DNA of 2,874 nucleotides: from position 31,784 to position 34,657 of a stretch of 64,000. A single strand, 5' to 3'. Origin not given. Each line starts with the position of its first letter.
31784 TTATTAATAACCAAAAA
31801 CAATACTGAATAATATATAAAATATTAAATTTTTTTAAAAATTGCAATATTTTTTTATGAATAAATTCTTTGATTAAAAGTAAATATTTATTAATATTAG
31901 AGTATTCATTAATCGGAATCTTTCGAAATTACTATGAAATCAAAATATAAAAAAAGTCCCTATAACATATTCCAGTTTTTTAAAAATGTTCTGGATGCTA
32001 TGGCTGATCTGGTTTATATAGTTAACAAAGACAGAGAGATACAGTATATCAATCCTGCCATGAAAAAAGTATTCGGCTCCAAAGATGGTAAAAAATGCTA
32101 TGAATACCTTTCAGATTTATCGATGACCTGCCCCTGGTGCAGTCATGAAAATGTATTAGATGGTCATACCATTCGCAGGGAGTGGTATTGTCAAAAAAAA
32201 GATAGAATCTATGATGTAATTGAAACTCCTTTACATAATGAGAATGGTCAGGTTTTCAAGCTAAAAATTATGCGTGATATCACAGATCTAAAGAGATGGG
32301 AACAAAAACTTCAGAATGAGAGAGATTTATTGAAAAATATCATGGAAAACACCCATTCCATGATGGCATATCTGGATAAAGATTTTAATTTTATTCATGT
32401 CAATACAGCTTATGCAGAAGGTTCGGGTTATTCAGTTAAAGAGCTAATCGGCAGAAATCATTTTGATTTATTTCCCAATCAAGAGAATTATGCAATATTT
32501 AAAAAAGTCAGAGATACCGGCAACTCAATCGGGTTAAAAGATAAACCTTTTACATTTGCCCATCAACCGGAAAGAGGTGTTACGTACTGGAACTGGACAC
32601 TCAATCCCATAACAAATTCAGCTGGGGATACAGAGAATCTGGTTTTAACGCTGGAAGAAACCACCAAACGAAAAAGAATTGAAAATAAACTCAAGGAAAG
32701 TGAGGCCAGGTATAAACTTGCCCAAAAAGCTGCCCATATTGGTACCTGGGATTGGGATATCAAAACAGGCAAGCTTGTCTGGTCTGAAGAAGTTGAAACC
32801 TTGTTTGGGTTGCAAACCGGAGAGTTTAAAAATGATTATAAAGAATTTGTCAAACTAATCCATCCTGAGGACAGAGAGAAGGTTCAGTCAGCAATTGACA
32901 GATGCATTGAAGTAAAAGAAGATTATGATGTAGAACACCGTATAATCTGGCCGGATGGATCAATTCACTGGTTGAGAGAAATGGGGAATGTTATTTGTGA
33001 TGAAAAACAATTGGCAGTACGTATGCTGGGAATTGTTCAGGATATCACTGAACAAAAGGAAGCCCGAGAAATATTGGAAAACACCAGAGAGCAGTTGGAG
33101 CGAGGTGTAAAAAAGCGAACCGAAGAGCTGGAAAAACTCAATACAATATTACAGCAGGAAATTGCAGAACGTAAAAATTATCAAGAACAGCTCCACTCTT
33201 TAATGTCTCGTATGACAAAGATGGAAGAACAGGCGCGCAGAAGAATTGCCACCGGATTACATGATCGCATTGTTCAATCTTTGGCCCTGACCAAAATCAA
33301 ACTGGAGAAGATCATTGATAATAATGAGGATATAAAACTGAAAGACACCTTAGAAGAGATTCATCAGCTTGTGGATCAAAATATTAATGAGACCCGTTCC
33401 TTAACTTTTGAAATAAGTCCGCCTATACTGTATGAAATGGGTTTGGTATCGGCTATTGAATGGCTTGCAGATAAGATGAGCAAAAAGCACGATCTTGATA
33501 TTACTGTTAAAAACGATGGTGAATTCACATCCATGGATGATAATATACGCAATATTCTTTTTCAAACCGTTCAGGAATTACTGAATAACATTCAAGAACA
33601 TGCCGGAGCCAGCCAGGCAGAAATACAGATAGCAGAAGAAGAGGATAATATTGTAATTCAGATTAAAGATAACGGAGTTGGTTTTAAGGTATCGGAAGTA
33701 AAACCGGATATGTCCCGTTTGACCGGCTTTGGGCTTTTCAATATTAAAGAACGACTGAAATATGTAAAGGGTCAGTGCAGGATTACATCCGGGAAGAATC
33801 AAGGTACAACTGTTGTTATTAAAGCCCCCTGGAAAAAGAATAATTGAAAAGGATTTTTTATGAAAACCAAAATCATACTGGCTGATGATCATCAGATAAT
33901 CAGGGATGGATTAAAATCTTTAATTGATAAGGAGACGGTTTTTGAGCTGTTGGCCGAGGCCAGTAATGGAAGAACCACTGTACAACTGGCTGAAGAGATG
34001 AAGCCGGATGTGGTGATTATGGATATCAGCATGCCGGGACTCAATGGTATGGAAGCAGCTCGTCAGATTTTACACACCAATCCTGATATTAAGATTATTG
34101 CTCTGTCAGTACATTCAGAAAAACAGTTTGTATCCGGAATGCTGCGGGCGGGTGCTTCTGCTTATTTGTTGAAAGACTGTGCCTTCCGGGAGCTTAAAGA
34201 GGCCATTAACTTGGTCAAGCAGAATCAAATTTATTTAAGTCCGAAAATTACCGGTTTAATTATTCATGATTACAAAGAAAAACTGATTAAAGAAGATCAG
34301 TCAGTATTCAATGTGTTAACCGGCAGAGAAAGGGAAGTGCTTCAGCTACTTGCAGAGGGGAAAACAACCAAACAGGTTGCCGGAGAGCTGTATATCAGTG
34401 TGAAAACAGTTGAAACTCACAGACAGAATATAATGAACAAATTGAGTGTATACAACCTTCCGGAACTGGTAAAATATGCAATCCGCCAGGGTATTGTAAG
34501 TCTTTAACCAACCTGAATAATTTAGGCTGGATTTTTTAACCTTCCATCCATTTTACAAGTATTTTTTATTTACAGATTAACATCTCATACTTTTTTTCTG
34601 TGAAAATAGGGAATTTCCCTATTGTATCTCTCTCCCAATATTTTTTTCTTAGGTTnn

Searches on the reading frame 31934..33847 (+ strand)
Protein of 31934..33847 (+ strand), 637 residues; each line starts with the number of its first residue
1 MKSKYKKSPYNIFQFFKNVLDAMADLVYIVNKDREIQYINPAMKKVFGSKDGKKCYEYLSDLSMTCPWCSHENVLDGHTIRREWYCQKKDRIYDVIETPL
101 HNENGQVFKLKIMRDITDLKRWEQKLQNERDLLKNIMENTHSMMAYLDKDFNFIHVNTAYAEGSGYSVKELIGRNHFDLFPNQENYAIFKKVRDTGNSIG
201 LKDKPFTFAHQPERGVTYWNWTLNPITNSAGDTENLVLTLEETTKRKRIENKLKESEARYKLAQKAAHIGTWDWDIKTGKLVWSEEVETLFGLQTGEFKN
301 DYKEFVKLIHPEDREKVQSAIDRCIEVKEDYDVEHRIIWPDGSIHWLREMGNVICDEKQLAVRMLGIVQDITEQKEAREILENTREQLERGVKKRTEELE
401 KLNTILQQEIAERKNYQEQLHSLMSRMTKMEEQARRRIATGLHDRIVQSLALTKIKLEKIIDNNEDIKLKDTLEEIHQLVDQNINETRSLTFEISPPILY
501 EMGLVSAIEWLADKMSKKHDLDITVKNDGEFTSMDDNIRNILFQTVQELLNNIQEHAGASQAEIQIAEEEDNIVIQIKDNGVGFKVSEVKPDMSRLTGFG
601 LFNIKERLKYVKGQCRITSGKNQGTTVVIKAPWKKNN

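Call 26: search_protein_families(library=pfam, proteins=[window:31934-33847:+])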
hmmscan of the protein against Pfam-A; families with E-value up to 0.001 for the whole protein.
window:31934-33847:+ (637 aa): 8 families
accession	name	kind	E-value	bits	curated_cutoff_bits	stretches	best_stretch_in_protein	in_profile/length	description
PF08447.18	PAS_3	-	3.9e-26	91.6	25.6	1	281-368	2-89/89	PAS fold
PF00989.32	PAS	-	1.9e-25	89.5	22.6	2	133-236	3-106/113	PAS fold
PF08448.16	PAS_4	-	1.5e-21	77.2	23.1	2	139-248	3-110/110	PAS fold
PF13426.13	PAS_9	-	2.3e-18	66.8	27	2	144-244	4-102/103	PAS domain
PF02518.31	HATPase_c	-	4.2e-14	53.4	26.4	1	540-633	4-109/111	Histidine kinase-, DNA gyrase B-, and HSP90-like ATPase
PF13188.13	PAS_8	-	7.7e-12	45.1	21.8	2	15-59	2-47/65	PAS domain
PF07730.19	HisKA_3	-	1e-08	36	24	1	435-497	2-66/68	Histidine kinase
PF13581.12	HATPase_c_2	-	0.00012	22.5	27.4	1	545-611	35-112/127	Histidine kinase-like ATPase domain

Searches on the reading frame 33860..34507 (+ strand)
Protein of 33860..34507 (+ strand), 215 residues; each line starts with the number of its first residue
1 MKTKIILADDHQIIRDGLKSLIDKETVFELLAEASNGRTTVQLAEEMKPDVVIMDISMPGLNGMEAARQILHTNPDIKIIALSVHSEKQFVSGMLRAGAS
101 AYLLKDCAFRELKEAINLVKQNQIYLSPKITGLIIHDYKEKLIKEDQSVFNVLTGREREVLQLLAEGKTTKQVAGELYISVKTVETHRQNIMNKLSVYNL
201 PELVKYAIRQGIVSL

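Call 26: search_protein_families(library=pfam, proteins=[window:33860-34507:+])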
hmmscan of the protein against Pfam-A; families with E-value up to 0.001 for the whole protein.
window:33860-34507:+ (215 aa): 4 families
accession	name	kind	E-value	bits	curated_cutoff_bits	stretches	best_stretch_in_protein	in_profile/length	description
PF00072.30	Response_reg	-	1.1e-27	96.8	30.2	1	5-117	1-111/111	Response regulator receiver domain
PF00196.25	GerE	-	8.6e-22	77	23.5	1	152-207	2-57/57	Bacterial regulatory proteins, luxR family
PF08281.18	Sigma70_r4_2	-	9e-06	25.7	25.7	1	151-195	9-54/54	Sigma-70, region 4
PF04545.22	Sigma70_r4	-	0.00092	19.1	24.1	0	151-195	3-48/50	Sigma-70, region 4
